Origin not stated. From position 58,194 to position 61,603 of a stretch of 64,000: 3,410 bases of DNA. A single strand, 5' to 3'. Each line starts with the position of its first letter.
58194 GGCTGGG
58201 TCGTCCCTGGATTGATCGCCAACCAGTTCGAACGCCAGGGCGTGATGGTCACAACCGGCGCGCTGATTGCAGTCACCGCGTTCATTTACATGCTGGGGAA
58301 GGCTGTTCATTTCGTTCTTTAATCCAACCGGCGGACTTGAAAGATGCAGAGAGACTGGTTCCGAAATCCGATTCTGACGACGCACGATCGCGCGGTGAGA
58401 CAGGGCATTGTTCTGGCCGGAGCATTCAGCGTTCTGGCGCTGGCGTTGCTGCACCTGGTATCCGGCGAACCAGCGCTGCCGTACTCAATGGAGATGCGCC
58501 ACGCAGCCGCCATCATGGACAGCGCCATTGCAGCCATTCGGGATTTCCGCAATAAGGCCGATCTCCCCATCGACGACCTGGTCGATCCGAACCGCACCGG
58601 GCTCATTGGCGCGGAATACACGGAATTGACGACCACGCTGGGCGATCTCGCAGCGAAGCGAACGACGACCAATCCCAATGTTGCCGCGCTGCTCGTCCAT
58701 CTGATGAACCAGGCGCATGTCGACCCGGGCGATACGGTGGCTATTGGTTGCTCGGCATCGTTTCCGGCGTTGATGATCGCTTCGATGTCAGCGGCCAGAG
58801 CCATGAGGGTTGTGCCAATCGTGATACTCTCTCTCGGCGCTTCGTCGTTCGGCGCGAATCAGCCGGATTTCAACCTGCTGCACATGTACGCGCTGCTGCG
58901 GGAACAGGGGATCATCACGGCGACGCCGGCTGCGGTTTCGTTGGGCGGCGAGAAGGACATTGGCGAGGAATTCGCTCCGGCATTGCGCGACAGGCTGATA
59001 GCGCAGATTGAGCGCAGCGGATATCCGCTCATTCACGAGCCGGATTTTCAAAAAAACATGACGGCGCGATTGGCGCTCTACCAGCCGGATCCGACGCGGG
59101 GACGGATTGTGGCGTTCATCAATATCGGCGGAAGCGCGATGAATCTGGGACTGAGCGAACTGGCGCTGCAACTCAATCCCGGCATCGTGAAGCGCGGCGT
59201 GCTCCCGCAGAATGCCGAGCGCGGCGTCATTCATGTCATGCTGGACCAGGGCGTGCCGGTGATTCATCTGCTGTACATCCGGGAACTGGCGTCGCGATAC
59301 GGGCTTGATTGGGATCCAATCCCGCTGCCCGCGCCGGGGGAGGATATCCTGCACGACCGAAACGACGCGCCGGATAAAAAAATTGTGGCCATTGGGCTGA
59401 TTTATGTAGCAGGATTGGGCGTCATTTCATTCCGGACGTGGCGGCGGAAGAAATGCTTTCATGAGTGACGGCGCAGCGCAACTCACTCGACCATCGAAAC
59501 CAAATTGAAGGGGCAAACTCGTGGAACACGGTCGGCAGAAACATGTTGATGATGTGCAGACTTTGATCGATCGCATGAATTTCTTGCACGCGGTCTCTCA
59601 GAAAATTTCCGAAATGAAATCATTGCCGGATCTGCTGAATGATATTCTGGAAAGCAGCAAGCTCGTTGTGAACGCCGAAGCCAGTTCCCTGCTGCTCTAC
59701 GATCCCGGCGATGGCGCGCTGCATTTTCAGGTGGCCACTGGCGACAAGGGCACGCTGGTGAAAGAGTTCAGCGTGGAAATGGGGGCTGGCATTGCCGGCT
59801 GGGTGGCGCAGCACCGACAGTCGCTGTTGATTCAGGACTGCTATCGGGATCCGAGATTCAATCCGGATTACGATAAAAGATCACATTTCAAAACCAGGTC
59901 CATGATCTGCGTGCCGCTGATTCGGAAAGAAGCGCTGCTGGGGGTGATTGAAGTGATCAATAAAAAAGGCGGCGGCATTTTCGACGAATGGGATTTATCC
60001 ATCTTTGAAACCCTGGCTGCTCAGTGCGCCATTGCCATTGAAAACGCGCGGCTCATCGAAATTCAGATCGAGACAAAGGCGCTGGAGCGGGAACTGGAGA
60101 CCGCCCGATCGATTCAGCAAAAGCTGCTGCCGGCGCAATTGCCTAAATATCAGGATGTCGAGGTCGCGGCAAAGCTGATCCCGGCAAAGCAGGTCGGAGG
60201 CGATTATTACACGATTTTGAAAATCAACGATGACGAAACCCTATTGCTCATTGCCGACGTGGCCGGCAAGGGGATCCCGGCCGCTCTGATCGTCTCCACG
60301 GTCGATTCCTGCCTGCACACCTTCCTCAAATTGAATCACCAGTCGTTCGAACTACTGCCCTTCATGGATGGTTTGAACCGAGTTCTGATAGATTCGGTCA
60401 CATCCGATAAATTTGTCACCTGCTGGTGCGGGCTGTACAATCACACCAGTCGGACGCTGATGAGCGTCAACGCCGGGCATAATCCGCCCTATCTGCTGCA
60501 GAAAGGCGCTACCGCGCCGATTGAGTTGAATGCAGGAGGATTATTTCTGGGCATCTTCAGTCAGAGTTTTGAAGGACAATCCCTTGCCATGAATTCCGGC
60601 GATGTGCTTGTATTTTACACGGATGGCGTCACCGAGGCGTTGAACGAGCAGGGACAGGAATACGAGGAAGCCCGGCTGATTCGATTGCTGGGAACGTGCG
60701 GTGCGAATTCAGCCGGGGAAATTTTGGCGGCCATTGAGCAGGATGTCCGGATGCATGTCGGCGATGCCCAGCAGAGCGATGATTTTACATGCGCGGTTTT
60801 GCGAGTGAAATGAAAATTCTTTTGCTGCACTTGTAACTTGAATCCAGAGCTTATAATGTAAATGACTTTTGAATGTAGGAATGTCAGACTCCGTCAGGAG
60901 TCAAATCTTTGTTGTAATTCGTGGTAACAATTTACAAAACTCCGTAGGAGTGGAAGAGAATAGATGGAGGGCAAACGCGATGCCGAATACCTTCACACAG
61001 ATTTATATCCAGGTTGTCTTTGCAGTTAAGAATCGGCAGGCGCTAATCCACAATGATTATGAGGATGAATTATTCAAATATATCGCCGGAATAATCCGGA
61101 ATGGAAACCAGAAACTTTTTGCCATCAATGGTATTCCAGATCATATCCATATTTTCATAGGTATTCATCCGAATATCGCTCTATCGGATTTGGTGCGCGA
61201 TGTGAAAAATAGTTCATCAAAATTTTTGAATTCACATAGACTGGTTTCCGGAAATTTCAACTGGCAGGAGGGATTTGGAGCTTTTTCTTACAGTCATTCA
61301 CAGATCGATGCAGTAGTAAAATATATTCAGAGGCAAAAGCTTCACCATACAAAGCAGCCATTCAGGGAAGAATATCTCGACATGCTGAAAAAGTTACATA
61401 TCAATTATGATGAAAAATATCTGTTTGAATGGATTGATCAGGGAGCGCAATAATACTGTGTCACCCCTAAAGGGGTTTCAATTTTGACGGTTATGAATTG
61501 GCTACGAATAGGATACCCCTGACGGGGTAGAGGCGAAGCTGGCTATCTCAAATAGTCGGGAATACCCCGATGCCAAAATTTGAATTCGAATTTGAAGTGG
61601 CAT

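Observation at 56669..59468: pgsB-pgsC plus a non-CapA third gene: a poly-gamma-glutamate synthesis module in a T9SS-bearing, non-Firmicute background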

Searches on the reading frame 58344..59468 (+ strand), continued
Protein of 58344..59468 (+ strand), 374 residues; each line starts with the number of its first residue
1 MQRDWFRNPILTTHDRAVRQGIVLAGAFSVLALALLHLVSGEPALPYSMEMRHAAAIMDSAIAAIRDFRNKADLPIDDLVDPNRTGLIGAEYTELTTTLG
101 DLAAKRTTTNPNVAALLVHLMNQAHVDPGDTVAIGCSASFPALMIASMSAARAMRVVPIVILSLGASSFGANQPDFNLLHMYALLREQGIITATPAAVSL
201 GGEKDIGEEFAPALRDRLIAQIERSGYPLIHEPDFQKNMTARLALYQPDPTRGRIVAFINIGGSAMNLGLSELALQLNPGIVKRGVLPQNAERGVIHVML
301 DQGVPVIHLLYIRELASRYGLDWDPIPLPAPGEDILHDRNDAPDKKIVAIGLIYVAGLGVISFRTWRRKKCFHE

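Call 48: search_protein_families(library=pfam, proteins=[L001:9165-9779:+, L001:9811-11097:+, L001:11110-11274:+, L001:11285-12472:+, L001:12785-14326:+, L004:9838-11124:+, L004:11321-12490:+], max_evalue=0.1)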
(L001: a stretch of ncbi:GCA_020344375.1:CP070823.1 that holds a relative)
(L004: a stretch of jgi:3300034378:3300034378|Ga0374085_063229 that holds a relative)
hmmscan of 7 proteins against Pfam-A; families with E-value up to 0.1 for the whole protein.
L001:9165-9779:+ (204 aa): 1 family
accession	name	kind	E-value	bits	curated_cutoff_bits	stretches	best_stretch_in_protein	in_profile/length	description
PF19823.4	DUF6305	-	7e-43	146.3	25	1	37-202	3-154/154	Domain of unknown function (DUF6305)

L001:9811-11097:+ (428 aa): 0 families

L001:11110-11274:+ (54 aa): 0 families

L001:11285-12472:+ (395 aa): 1 family
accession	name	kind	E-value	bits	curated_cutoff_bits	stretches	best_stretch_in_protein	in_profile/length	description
PF24827.1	AstE_AspA_cat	-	3.7e-06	27.1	25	1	181-254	55-133/192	Succinylglutamate desuccinylase/Aspartoacylase catalytic domain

L001:12785-14326:+ (513 aa): 2 families
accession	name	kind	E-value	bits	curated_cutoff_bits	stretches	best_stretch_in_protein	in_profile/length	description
PF03577.20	Peptidase_C69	-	2.6e-59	201.7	23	1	1-442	6-396/402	Peptidase family C69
PF13938.11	DUF4213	-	0.081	13.7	23.5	0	170-222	18-61/75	Putative heavy-metal chelation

L004:9838-11124:+ (428 aa): 2 families
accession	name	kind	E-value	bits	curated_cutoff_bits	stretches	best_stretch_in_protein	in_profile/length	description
PF06808.19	DctM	-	0.00019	20.8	23.8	1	34-166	264-379/413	Tripartite ATP-independent periplasmic transporter, DctM component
PF03600.22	CitMHS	-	0.0029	17.2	31.9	1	23-249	8-227/336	Citrate transporter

L004:11321-12490:+ (389 aa): 1 family
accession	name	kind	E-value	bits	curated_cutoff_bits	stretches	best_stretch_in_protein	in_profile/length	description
PF24827.1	AstE_AspA_cat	-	3.6e-05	23.8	25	1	174-246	55-129/192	Succinylglutamate desuccinylase/Aspartoacylase catalytic domain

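Call 49: search_protein_families(library=ncbifam, proteins=[L001:9165-9779:+, L001:9811-11097:+, L001:11110-11274:+, L001:11285-12472:+, L001:12785-14326:+, L004:9838-11124:+, L004:11321-12490:+], max_evalue=0.1)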
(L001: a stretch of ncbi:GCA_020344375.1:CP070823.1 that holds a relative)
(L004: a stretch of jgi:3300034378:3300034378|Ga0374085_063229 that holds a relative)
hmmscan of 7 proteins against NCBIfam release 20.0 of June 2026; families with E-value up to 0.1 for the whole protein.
L001:9165-9779:+ (204 aa): 1 family
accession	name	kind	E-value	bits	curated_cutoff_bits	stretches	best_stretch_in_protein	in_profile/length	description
NF058532.1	CH3_S_uro_de_S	equivalog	0.0019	17.2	450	1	82-135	53-106/352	S-methyl thiohydantoin desulfurase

L001:9811-11097:+ (428 aa): 0 families

L001:11110-11274:+ (54 aa): 1 family
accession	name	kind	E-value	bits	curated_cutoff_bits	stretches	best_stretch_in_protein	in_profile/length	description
NF006242.0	PRK08378.1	subfamily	0.021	15.4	98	1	17-36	64-83/85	hypothetical protein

L001:11285-12472:+ (395 aa): 1 family
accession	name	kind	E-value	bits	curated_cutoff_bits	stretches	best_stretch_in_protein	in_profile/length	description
TIGR02994.1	ectoine_eutE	equivalog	5.3e-06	25.6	402.7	1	179-238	100-158/325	N(2)-acetyl-L-2,4-diaminobutanoate deacetylase DoeB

L001:12785-14326:+ (513 aa): 1 family
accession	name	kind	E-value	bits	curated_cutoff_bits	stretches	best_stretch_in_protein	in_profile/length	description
NF033678.1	C69_fam_dipept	equivalog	3e-55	188.1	250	2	1-303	6-298/464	C69 family dipeptidase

L004:9838-11124:+ (428 aa): 1 family
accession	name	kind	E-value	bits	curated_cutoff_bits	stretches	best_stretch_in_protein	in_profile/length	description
TIGR02123.1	TRAP_fused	subfamily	0.0019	16.9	320.65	1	166-329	274-440/615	TRAP transporter fused permease subunit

L004:11321-12490:+ (389 aa): 1 family
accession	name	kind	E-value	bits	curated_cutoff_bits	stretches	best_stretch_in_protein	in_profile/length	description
TIGR02994.1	ectoine_eutE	equivalog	3.2e-05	23.1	402.7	1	172-226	100-153/325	N(2)-acetyl-L-2,4-diaminobutanoate deacetylase DoeB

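Call 55: search_dna_similar(query=window:58344-59468:+, collection=plasmids, mode=protein, max_rows=25)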
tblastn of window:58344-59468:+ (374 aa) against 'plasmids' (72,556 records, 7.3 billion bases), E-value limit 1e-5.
Records with a match: 1; places in all: 1; records where one place covers at least 80% of the query: 0.
Best place of each record, by identity: <60% 1.
By first word of the organism name: Cetobacterium 1.
By predicted mobility (MOB-suite, as given by PLSDB): non-mobilizable 1.
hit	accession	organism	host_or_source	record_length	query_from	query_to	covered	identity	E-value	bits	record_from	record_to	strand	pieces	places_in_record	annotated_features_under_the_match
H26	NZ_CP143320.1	Cetobacterium somerae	intestine of Yellow Catfish,pure culture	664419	74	272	53%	33.3%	2e-25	115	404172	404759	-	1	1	pgsW: poly-gamma-glutamate system protein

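Call 56: get_annotated_region(hit=H26, flank=6000)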
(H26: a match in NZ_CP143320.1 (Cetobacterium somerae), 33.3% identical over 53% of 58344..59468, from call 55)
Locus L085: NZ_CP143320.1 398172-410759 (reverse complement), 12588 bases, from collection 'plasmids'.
description: Cetobacterium somerae strain ceto plasmid p1, complete sequence
organism: Cetobacterium somerae (NCBI taxid 188913)
taxonomy: Bacteria; Fusobacteriota; Fusobacteriia; Fusobacteriales; Fusobacteriaceae; Cetobacterium; Cetobacterium somerae
host: -; source: intestine of Yellow Catfish,pure culture; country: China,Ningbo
typing (MOB-suite, as given by PLSDB): non-mobilizable
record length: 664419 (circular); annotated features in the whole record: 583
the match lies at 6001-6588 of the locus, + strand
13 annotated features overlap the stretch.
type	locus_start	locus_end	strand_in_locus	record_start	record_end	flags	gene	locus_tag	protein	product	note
CDS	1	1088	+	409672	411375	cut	ggt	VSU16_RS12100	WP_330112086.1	gamma-glutamyltransferase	GO:0006750 - glutathione biosynthetic process [Evidence IEA]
CDS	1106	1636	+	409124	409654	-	-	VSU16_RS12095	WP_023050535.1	DUF6305 family protein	-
CDS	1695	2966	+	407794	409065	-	-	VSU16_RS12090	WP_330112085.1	TRAP transporter large permease subunit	-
CDS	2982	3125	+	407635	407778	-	-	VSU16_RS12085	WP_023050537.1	hypothetical protein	-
CDS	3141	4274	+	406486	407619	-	-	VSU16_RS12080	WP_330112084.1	succinylglutamate desuccinylase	-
CDS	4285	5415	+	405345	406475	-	pgsB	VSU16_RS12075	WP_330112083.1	poly-gamma-glutamate synthase PgsB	GO:0070501 - poly-gamma-glutamate biosynthetic process [Evidence IEA]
CDS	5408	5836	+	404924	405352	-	pgsC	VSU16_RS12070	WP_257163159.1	poly-gamma-glutamate biosynthesis protein PgsC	GO:0070501 - poly-gamma-glutamate biosynthetic process [Evidence IEA]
CDS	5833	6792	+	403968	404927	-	pgsW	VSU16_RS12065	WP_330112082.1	poly-gamma-glutamate system protein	-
CDS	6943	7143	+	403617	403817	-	-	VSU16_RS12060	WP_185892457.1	cold-shock protein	-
CDS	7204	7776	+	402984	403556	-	-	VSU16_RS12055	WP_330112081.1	sigma-70 family RNA polymerase sigma factor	GO:0006352 - DNA-templated transcription initiation [Evidence IEA]; GO:0006355 - regulation of DNA-templated ...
CDS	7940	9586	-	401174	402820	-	treC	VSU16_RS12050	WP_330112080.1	alpha,alpha-phosphotrehalase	GO:0005991 - trehalose metabolic process [Evidence IEA]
CDS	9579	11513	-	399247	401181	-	-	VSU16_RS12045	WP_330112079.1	fructose-specific PTS transporter subunit EIIC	GO:0009401 - phosphoenolpyruvate-dependent sugar phosphotransferase system [Evidence IEA]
CDS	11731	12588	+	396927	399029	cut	-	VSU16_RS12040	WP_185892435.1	BglG family transcription antiterminator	-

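Call 61: search_protein_families(library=pfam, proteins=[window:58344-59468:+, L085:5833-6792:+], max_evalue=10)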
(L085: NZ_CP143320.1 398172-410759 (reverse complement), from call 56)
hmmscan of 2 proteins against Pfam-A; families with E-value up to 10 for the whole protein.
window:58344-59468:+ (374 aa): 0 families

L085:5833-6792:+ (319 aa): 3 families
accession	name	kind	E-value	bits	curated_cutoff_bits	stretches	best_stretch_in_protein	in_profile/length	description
PF14947.12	HTH_45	-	0.014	15.9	25.5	1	151-183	26-58/77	Winged helix-turn-helix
PF09084.16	NMT1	-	0.087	13.1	20.5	1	79-120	85-129/216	NMT1/THI5 like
PF19810.5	HFX_2341_N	-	0.11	13.4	30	1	180-241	26-90/120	HFX_2341-like, N-terminal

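Call 67: search_protein_families(library=pfam, alignment_id=A2, max_evalue=1)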
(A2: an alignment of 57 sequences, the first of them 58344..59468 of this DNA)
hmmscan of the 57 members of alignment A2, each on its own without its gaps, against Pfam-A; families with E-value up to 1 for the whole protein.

A. member 1, window:58344-59468:+ (374 aa): 0 families

B. families by the number of members that match (of 57 scanned): 33 families (the first 25 are shown)
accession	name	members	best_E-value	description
PF09269.16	DUF1967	3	0.15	Domain of unknown function (DUF1967)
PF12679.13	ABC2_membrane_2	1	0.0069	ABC-2 family transporter protein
PF13472.12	Lipase_GDSL_2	1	0.014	GDSL-like Lipase/Acylhydrolase family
PF14316.11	DUF4381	1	0.016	Domain of unknown function (DUF4381)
PF20990.2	DUF2207_C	1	0.023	Predicted membrane protein (DUF2207) C-terminal domain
PF04133.19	Vps55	1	0.024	Vacuolar protein sorting 55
PF03396.20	Pox_RNA_pol_35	1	0.031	Poxvirus DNA-directed RNA polymerase, 35 kD subunit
PF03358.20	FMN_red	1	0.043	NADPH-dependent FMN reductase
PF14549.12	P22_Cro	1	0.044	DNA-binding transcriptional regulator Cro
PF09355.15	Phage_Gp19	1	0.052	Phage protein Gp19/Gp15/Gp42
PF11089.13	SyrA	1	0.063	Exopolysaccharide production repressor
PF11087.14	PRD1_DD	1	0.074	PRD1 phage membrane DNA delivery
PF22231.2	Hera_RBD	1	0.085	DEAD box helicase Hera, RNA-binding domain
PF25258.1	DUF7859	1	0.09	Family of unknown function (DUF7859)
PF01472.26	PUA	1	0.097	PUA domain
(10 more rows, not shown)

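Call 68: find_homologous_proteins(query=L085:5833-6792:+, max_evalue=0.00001)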
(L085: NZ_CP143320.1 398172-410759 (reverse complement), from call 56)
Query L085:5833-6792:+ (319 aa): 89 proteins with E <= 0.00001 among 2116 candidates.
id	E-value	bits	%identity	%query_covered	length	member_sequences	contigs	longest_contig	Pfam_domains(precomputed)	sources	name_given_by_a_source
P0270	7.5e-186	634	96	96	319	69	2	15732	-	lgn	-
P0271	1.5e-175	601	89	99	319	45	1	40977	-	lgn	-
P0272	3.6e-170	583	86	97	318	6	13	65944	-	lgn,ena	-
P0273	8.3e-169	579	86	97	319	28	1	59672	-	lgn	-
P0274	2.0e-157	541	82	96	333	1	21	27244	-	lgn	-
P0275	8.1e-154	529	79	97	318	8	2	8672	-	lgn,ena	-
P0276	1.9e-153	528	79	97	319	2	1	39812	-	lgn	-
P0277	1.0e-144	499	83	87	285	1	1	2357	-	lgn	-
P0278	6.9e-144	497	77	97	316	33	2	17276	-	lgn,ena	-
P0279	1.5e-129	450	68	96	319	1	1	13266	-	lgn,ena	-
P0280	1.0e-97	345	56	97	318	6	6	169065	-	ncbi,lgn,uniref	ncbi:MAG: poly-gamma-glutamate system protein [Cetobacterium sp.]|uniref:poly-gamma-glutamate system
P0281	1.3e-97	345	55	98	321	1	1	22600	-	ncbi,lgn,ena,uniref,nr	ncbi:poly-gamma-glutamate system protein [uncultured Cetobacterium sp.]|uniref:poly-gamma-glutamate 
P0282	8.4e-92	326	78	61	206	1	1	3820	-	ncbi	ncbi:poly-gamma-glutamate system protein, partial [Cetobacterium sp.]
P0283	6.1e-90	320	52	97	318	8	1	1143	-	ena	-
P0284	4.9e-86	307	55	87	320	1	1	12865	-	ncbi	-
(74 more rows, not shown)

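Call 69: search_protein_families(library=pfam, proteins=[P0198, P0241, P0251, P0267, P0139, P0172, P0144, P0261], max_evalue=0.001)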
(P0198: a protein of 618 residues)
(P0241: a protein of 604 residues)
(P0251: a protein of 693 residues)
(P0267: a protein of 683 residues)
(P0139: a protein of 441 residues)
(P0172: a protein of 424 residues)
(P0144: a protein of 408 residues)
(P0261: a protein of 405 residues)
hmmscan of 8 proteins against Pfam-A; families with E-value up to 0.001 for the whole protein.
P0198 (618 aa): 0 families

P0241 (604 aa): 1 family
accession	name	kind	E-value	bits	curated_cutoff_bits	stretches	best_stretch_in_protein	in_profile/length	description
PF24827.1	AstE_AspA_cat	-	2.5e-14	53.7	25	1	410-511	1-111/192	Succinylglutamate desuccinylase/Aspartoacylase catalytic domain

P0251 (693 aa): 0 families

P0267 (683 aa): 0 families

P0139 (441 aa): 1 family
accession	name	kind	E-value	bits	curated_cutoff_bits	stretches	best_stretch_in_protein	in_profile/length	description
PF14102.11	Caps_synth_CapC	-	1.1e-31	110.2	27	1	7-122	1-118/119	Capsule biosynthesis CapC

P0172 (424 aa): 1 family
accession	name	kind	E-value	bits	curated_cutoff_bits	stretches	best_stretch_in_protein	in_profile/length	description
PF14102.11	Caps_synth_CapC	-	1.4e-36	125.9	27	1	7-122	1-118/119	Capsule biosynthesis CapC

P0144 (408 aa): 0 families

P0261 (405 aa): 0 families

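Call 76: fold_search(model_id=the predicted structure, library=viral)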
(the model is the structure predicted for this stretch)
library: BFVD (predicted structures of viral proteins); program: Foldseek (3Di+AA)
matches with E <= 10: 529; with E <= 0.001: 0
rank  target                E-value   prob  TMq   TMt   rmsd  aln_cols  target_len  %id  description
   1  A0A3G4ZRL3            2.0e-02  0.35  0.23  0.14  30.7       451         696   10  tRNA(Ile)-lysidine synthetase [Dasosvirus sp.]
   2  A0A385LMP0            4.8e-02  0.10  0.11  0.06  23.7       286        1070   12  (no name in the UniProt tables at hand)
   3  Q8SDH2                5.4e-02  0.30  0.22  0.28  11.1       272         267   11  (no name in the UniProt tables at hand)
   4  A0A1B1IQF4            7.0e-02  0.14  0.15  0.18  20.8       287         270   18  (no name in the UniProt tables at hand)
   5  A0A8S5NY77            7.9e-02  0.20  0.18  0.20  12.1       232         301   13  Replicative helicase [Siphoviridae sp. ct16C7]
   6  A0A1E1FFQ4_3          7.9e-02  0.16  0.18  0.08  19.3       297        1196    9  Polyprotein [Winged bean alphaendornavirus 1]
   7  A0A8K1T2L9            1.1e-01  0.21  0.20  0.24  15.5       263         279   12  Macrocin O-methyl transferase [Megavirus baoshan]
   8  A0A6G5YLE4            1.3e-01  0.08  0.13  0.15  17.8       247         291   13  (no name in the UniProt tables at hand)
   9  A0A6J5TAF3            1.4e-01  0.41  0.17  0.19   8.8       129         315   17  Uncharacterized protein [uncultured Caudovirales phage]
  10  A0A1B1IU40            1.5e-01  0.28  0.25  0.37  10.5       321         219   11  (no name in the UniProt tables at hand)
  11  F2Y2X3                1.6e-01  0.21  0.20  0.26  21.2       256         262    8  (no name in the UniProt tables at hand)
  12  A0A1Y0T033            1.6e-01  0.14  0.20  0.22  16.9       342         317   12  DNA replication protein [Pseudomonas phage Skulduggery]
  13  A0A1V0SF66            2.0e-01  0.09  0.19  0.08  22.9       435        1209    8  Uncharacterized protein [Hokovirus HKV1]
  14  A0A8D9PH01            2.1e-01  0.09  0.14  0.11  14.1       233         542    8  L (Fragment) [Cuscuta virus 1]
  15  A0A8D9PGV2            2.8e-01  0.15  0.16  0.07  10.0       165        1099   14  L (Fragment) [Dioscorea composita virus 1]
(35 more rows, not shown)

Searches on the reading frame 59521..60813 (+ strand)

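Call 3: search_protein_families(library=ncbifam, proteins=[window:59521-60813:+], max_evalue=0.01)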
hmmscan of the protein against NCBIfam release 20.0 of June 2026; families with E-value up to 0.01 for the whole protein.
window:59521-60813:+ (430 aa): 8 families
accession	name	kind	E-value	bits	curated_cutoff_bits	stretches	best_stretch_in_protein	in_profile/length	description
NF045505.1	RR_RssB_Pseudo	equivalog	4.7e-12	45.7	700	1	179-393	143-361/394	two-component system response regulator RssB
NF008283.0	PRK11061.1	equivalog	2e-10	39.6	583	1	22-181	5-162/748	phosphoenolpyruvate--protein phosphotransferase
NF038263.1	prot_phos_SiaA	equivalog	4.5e-09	35.4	700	1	180-429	403-657/658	biofilm regulation protein phosphatase SiaA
TIGR01817.1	nifA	equivalog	2.5e-07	29.9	528.85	1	21-201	6-184/534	nif-specific transcriptional activator NifA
NF038230.1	Regu_Geo_Pelo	equivalog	3.1e-07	28.7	1200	1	22-223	4-207/935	GPMC system transcriptional regulator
TIGR02865.1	spore_II_E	equivalog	1.1e-06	27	490.8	1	222-429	563-763/764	stage II sporulation protein E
NF041673.1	transregRamA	equivalog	0.00036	19.7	500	1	64-144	37-118/280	acetate metabolism transcriptional regulator RamA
NF041606.1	dguan_cyc_DgcA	equivalog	0.0004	19.4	370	1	114-182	109-178/340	diguanylate cyclase DgcA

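Call 4: search_protein_families(library=pfam, proteins=[window:59521-60813:+], max_evalue=0.01)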
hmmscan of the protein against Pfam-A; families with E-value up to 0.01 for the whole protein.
window:59521-60813:+ (430 aa): 4 families
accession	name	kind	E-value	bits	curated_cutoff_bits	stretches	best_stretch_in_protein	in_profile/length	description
PF07228.17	SpoIIE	-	4.4e-43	147.9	25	1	237-429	2-191/192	Stage II sporulation protein E (SpoIIE)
PF13185.12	GAF_2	-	4.3e-19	69.5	28.6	1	34-174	3-136/136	GAF domain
PF01590.32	GAF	-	1.5e-18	68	22.4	1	35-173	2-133/133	GAF domain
PF13492.12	GAF_3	-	6.2e-13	49.7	27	1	34-175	1-129/129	GAF domain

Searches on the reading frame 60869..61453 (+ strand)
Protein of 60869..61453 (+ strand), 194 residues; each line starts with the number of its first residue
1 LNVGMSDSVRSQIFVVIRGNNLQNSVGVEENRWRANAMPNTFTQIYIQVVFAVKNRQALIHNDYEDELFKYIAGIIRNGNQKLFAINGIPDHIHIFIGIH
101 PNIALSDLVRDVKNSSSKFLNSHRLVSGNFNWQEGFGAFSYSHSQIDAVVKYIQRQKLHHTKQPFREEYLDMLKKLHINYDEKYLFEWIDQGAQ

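Call 33: search_protein_families(library=pfam, proteins=[window:60869-61453:+], max_evalue=0.001)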
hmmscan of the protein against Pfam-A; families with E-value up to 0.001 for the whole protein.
window:60869-61453:+ (194 aa): 1 family
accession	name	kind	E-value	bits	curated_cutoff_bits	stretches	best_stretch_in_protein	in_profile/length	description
PF01797.21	Y1_Tnp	-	2.8e-25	89.2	23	1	42-156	2-121/121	Transposase IS200 like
